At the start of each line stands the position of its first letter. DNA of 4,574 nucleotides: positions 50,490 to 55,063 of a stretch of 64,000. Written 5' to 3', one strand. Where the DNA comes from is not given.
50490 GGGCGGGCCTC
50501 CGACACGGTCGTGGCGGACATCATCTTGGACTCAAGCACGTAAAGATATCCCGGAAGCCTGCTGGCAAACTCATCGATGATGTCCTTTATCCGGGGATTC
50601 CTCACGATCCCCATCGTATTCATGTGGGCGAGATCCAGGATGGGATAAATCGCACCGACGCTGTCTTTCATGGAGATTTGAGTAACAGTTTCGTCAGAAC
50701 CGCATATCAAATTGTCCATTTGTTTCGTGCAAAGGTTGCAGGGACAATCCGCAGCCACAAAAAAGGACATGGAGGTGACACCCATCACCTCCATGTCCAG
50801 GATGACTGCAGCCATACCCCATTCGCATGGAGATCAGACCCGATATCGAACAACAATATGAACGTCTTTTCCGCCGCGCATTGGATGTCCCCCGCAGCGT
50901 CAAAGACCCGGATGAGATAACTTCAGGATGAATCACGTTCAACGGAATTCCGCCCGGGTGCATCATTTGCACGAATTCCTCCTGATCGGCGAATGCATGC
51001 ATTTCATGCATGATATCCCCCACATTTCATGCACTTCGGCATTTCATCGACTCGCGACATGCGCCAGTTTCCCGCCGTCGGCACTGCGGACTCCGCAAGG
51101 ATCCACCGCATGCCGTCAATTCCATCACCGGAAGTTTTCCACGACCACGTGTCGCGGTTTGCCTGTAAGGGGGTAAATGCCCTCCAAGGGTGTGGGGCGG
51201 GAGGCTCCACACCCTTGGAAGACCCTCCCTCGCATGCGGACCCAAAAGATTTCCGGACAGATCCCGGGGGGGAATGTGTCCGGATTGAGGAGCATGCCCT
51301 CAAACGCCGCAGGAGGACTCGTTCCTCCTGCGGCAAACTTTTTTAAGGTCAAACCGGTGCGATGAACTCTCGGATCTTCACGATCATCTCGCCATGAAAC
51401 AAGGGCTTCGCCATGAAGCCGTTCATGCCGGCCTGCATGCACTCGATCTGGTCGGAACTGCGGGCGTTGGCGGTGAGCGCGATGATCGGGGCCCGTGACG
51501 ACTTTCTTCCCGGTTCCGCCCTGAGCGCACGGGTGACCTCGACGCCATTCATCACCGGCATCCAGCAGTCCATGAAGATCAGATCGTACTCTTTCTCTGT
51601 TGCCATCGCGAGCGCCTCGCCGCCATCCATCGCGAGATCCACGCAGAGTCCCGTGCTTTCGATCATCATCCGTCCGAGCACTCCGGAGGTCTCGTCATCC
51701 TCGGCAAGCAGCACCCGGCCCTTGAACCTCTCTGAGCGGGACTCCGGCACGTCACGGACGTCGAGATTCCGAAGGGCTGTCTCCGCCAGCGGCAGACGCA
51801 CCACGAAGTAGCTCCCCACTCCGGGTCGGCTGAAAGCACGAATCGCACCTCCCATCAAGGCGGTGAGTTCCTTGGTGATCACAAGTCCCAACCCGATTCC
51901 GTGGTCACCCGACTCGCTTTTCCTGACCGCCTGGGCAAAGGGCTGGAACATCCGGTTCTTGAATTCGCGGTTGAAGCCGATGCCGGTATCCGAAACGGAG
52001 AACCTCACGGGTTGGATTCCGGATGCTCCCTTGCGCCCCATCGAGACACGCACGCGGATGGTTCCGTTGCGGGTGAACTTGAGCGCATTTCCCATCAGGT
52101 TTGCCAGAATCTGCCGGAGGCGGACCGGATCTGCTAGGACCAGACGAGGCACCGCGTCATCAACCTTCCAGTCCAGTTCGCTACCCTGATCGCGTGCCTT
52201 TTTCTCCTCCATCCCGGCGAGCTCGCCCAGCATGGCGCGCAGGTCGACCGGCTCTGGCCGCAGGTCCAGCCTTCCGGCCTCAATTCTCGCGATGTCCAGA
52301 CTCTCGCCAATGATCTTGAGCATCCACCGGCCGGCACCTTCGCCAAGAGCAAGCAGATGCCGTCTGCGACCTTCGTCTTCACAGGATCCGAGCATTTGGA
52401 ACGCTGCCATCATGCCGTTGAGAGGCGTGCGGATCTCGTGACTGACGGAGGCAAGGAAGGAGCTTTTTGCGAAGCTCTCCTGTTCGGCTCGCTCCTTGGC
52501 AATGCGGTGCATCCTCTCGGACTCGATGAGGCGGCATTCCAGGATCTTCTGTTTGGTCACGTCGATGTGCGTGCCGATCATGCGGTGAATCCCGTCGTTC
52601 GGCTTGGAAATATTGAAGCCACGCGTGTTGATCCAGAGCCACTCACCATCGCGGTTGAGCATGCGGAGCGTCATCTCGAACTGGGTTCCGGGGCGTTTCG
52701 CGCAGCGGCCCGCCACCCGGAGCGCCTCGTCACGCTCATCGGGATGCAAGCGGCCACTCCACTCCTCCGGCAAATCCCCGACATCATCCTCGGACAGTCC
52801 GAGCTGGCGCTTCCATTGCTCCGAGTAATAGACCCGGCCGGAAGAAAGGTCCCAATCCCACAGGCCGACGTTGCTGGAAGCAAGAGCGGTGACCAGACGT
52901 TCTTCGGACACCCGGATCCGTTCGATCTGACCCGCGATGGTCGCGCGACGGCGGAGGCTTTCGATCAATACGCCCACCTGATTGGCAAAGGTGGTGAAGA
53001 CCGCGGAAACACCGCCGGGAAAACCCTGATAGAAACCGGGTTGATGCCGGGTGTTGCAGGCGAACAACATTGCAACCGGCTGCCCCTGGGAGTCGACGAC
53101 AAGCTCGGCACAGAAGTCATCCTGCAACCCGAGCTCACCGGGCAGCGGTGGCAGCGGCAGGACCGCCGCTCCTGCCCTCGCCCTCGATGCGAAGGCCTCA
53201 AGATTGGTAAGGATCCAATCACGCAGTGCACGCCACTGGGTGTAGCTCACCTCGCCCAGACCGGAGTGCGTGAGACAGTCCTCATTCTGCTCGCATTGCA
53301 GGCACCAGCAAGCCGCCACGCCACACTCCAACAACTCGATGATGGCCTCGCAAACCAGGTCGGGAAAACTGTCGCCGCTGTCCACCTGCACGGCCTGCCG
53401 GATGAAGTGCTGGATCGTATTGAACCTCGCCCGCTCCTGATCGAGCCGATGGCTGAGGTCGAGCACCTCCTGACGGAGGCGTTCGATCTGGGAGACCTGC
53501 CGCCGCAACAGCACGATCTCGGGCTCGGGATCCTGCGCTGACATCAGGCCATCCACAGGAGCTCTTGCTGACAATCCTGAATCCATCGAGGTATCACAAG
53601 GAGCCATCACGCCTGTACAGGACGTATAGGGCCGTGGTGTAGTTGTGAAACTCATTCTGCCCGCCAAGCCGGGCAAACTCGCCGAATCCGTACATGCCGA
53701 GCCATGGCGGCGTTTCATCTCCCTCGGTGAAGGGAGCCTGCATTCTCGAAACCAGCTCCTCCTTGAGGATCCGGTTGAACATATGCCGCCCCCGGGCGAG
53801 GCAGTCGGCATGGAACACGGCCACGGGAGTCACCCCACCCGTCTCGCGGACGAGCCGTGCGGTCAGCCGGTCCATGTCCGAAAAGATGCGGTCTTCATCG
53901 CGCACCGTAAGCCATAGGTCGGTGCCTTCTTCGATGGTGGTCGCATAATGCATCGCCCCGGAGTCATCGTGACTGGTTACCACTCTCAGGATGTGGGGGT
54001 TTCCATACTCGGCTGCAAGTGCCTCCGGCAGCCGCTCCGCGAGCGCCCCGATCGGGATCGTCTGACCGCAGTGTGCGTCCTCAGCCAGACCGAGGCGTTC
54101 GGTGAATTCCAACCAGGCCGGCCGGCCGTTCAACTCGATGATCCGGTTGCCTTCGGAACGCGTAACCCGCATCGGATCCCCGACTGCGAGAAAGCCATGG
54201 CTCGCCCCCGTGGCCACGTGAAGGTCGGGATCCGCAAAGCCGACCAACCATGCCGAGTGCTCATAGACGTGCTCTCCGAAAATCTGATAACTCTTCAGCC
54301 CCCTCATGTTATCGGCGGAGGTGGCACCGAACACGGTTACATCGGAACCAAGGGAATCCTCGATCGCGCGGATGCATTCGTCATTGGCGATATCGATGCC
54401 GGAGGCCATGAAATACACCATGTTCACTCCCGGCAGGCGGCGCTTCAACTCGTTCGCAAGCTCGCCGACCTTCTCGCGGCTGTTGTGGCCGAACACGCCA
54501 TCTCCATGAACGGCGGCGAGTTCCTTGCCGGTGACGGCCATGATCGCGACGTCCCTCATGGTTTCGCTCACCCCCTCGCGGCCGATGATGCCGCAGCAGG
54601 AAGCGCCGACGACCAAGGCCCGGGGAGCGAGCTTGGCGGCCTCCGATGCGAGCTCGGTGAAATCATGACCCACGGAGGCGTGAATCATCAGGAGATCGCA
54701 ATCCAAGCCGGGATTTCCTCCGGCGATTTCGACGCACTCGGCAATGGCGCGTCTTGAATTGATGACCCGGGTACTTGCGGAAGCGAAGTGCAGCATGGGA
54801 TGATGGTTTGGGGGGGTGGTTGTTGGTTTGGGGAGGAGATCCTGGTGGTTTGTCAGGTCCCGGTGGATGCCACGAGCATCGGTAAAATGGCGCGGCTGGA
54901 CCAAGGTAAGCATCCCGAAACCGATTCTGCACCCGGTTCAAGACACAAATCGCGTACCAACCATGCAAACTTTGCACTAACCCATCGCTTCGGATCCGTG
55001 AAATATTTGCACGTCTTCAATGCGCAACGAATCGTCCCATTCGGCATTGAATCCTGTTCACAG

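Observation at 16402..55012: A 15-bp palindrome regulon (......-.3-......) links the NO cluster to EPS and PEP-CTERM genes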

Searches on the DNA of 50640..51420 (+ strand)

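Call 43: search_rna_families(source=window, start=50850, end=51420, threshold=evalue, max_evalue=1, show_alignments=2)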
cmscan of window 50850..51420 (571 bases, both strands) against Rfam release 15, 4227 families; matches with E-value up to 1: 6.
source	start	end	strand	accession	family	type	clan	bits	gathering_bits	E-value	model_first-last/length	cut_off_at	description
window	51170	51219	+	RF01682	P8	Gene; sRNA;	-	33.1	60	0.00036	1-78/78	no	Pseudomonas sRNA P8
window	51160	51238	-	RF00963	mir-642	Gene; miRNA;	-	25.8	90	0.033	1-83/83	no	mir-642 microRNA precursor family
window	51160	51238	+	RF00963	mir-642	Gene; miRNA;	-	25.6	90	0.037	1-83/83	no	mir-642 microRNA precursor family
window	51302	51337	-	RF04201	MIR7510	Gene; miRNA;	-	20.7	93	0.21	1-79/79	no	MIR7510 microRNA precursor family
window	51159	51239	+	RF03891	mir-2545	Gene; miRNA;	-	18.7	94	0.99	1-118/118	no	mir-2545 microRNA precursor family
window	51303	51338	+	RF04201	MIR7510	Gene; miRNA;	-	18.4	93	0.82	1-79/79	no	MIR7510 microRNA precursor family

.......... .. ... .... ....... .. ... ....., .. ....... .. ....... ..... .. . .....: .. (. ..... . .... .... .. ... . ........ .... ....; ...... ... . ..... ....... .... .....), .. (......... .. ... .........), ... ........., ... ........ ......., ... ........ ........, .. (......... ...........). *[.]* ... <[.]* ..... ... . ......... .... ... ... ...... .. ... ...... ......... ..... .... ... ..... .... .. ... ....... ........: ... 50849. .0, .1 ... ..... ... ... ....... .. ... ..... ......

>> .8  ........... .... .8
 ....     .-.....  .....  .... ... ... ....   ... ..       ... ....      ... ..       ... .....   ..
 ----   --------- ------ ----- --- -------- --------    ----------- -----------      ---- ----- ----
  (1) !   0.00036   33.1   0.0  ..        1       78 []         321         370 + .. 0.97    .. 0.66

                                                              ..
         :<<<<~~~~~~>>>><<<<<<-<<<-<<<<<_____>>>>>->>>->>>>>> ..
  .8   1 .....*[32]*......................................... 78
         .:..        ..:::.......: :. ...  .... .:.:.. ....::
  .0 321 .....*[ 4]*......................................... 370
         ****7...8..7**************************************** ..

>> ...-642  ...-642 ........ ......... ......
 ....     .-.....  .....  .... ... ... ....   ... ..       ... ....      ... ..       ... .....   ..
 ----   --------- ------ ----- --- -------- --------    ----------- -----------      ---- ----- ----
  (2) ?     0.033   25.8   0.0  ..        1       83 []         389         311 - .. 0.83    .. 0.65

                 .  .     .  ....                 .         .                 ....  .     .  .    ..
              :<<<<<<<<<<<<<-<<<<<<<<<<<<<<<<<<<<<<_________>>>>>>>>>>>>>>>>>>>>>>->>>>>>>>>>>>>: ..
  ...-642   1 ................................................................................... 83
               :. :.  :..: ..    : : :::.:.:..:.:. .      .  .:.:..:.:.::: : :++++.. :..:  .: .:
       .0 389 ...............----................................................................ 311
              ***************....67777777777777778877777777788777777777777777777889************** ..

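Call 44: search_rna_families(source=window, start=50640, end=50980, threshold=evalue, max_evalue=1, show_alignments=1)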
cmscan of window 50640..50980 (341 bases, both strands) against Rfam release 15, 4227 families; matches with E-value up to 1: 2.
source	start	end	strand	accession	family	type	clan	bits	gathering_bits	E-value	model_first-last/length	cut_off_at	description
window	50749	50814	+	RF02874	AS-traG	Gene; antisense;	-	18.4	58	0.75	1-86/86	no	Antisense to traG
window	50724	50799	-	RF02603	BASRCII26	Gene; sRNA;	-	12.9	218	0.57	1-190/190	no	Brucella sRNA CII26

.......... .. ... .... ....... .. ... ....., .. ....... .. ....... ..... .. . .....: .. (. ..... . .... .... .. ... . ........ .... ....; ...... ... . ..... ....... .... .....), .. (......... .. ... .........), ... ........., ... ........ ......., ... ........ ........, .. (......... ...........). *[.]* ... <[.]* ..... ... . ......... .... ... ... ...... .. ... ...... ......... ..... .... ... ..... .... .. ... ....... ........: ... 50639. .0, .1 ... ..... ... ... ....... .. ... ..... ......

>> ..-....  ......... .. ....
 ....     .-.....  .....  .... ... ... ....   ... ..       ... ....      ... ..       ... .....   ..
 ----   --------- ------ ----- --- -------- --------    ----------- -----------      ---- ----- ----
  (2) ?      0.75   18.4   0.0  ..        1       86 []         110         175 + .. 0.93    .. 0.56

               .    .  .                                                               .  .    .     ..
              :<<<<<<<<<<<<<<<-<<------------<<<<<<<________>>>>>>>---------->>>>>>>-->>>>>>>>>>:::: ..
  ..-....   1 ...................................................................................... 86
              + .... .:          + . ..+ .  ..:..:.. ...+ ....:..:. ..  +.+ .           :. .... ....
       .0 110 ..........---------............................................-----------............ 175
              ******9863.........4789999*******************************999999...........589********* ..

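Call 85: build_rna_model(alignment_id=A9)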
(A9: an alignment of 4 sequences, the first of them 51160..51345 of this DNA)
Model R1 built from alignment A9 (4 sequences, 215 columns); structure: RNAalifold consensus.
model positions 196; base pairs 50; branch points 2; effective number of sequences 1.86; information 0.59 bits per position. Calibrated on 0.2 Mb of random sequence (short: E-values are rough).
structure used (alignment columns):
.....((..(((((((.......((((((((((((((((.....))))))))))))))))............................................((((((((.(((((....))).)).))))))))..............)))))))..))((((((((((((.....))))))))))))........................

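Call 86: search_with_rna_model(model_id=R1, sources=[window, L081, L082, L083, L084, L086, L087, L088, L089, L090, L091, L092, L093, L094, L095, L096, L097, L099, L165, L166, L106, L163, L100, L101, L102, L103, L104, L105], max_evalue=1)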
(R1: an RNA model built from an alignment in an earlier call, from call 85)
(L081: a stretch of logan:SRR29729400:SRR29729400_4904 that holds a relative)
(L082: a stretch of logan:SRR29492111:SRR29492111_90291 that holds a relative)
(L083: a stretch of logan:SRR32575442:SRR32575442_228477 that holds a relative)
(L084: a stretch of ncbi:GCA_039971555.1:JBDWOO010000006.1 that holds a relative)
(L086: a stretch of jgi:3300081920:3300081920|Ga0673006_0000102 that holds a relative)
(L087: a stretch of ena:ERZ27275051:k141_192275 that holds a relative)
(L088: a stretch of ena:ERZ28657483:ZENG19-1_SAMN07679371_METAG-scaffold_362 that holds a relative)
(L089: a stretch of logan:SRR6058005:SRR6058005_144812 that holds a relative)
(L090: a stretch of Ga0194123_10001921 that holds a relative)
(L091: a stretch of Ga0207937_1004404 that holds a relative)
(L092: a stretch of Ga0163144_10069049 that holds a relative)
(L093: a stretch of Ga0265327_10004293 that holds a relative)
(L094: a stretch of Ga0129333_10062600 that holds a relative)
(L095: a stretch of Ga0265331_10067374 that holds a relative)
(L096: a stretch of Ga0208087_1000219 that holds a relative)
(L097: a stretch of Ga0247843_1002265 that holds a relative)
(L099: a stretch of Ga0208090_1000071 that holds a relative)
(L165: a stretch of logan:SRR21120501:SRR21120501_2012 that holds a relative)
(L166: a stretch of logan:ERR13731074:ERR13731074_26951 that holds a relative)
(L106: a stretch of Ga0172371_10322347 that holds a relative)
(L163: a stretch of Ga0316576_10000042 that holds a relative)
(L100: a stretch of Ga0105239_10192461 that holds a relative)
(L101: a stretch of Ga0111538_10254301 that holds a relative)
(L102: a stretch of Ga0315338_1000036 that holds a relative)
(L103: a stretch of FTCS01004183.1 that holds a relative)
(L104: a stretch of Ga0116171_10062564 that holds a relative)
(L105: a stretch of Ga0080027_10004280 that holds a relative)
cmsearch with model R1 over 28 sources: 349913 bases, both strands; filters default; matches with E-value up to 1: 13.
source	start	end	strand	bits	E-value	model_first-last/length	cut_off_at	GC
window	51160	51352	+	201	5.2e-45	1-196/196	no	0.59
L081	1692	1885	-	190.2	1.8e-42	1-196/196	no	0.54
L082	6075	6270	+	188.6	4.2e-42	1-196/196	no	0.59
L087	5947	6154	+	140.9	5.7e-31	1-196/196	no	0.62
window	51053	51240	-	27.3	0.0002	1-196/196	no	0.63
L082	6045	6146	-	27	0.00024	11-143/196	no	0.59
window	51293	51348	-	26.9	0.00025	1-196/196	no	0.55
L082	6206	6258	-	23.2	0.0018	1-196/196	no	0.6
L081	1696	1751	+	22.4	0.0029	1-196/196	no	0.62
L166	1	113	-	16.1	0.082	1-132/196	3'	0.56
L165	955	1133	-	15.8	0.1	1-196/196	no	0.56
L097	9405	9466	+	13.2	0.4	1-196/196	no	0.65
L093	10848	11000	-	12.3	0.63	1-196/196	no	0.66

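Call 87: search_with_rna_model(model_id=R1, source=L165, start=800, end=1400, max_evalue=10, filters=off, show_alignments=1)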
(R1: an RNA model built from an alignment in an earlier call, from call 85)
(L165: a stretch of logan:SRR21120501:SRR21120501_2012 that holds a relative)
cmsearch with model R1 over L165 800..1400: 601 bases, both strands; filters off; matches with E-value up to 10: 23.
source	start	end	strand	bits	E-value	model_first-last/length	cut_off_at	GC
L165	955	1133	-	15.7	0.00017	1-196/196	no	0.56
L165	1062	1185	+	10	0.0039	10-144/196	no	0.57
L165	857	941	-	-0.2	0.93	1-196/196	no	0.58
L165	1311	1399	+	-0.3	0.99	1-196/196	no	0.65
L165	1365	1395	-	-0.5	1.1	1-196/196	no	0.58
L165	1257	1276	+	-0.6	1.1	1-196/196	no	0.55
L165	1171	1185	-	-1.3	1.6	157-171/196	no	0.73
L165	1233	1247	-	-1.4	1.8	157-171/196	no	0.6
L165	899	916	+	-2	2.4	1-196/196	no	0.61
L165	995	1015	+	-2.1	2.6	1-196/196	no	0.52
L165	1037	1061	+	-2.3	2.8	1-196/196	no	0.48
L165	832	842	+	-2.5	3.1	107-117/196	no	0.64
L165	838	850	-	-2.5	3.1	1-196/196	no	0.62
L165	1200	1215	-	-2.7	3.5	1-196/196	no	0.5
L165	1219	1229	-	-3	4.1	107-117/196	no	0.73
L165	962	972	+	-3.9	6.6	159-169/196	no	0.55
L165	1293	1306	+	-3.9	6.6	1-196/196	no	0.57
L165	1233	1247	+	-4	6.9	157-171/196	no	0.6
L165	1349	1363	-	-4.1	7.4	1-196/196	no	0.8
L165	1200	1216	+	-4.3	8.5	1-196/196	no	0.53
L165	805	823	+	-4.4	8.9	32-50/196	no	0.79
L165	1318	1343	-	-4.4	8.9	100-124/196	no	0.81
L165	927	944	+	-4.6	10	1-196/196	no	0.67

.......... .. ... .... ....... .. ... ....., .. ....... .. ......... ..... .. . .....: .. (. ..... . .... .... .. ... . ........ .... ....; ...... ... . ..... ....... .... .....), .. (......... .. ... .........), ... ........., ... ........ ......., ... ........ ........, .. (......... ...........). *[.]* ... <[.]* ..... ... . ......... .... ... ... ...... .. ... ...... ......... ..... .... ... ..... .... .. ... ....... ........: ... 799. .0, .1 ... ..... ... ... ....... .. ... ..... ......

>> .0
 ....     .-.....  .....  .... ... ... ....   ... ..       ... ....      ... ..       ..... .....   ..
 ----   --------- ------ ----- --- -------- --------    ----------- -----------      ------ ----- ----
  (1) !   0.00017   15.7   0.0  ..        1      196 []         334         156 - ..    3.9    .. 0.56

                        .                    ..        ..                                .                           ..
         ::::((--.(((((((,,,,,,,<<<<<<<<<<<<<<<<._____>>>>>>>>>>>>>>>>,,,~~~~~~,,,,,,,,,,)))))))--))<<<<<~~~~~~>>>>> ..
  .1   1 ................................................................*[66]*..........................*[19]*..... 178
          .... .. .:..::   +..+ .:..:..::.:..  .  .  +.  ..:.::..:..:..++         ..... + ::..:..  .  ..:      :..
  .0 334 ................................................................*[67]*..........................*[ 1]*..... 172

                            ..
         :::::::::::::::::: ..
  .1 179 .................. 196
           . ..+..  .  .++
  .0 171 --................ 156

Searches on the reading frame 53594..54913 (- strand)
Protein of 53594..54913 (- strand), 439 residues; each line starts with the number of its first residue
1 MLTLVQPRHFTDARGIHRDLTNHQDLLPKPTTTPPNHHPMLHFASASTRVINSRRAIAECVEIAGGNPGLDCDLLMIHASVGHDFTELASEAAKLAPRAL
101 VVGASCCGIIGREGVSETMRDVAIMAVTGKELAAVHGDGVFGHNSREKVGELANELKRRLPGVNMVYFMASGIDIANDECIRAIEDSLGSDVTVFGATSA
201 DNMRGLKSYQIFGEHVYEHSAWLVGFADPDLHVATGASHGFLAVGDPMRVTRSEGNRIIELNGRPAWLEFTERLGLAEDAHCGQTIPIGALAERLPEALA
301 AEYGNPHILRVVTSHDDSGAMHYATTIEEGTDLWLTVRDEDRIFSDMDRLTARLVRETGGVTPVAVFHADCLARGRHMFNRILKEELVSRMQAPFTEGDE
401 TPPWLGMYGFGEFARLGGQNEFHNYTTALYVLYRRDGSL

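Call 8: search_protein_families(library=pfam, proteins=[window:53594-54913:-])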
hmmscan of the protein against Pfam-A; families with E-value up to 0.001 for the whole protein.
window:53594-54913:- (439 aa): 2 families
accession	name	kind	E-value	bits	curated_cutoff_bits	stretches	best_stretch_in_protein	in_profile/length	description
PF08495.15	FIST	-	1.1e-30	107.3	23.2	1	73-264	1-189/189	FIST N domain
PF10442.14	FIST_C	-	1.1e-12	48.6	28.5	1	298-415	25-131/131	FIST C domain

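Call 45: search_protein_families(library=ncbifam, proteins=[window:53594-54796:-], max_evalue=0.1)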
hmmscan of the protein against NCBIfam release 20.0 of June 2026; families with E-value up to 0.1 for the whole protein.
window:53594-54796:- (400 aa): 1 family
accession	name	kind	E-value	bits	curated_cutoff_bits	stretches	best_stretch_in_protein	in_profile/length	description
NF041558.1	NosP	equivalog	2.3e-09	36.8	450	1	31-347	22-333/368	nitric oxide-sensing protein NosP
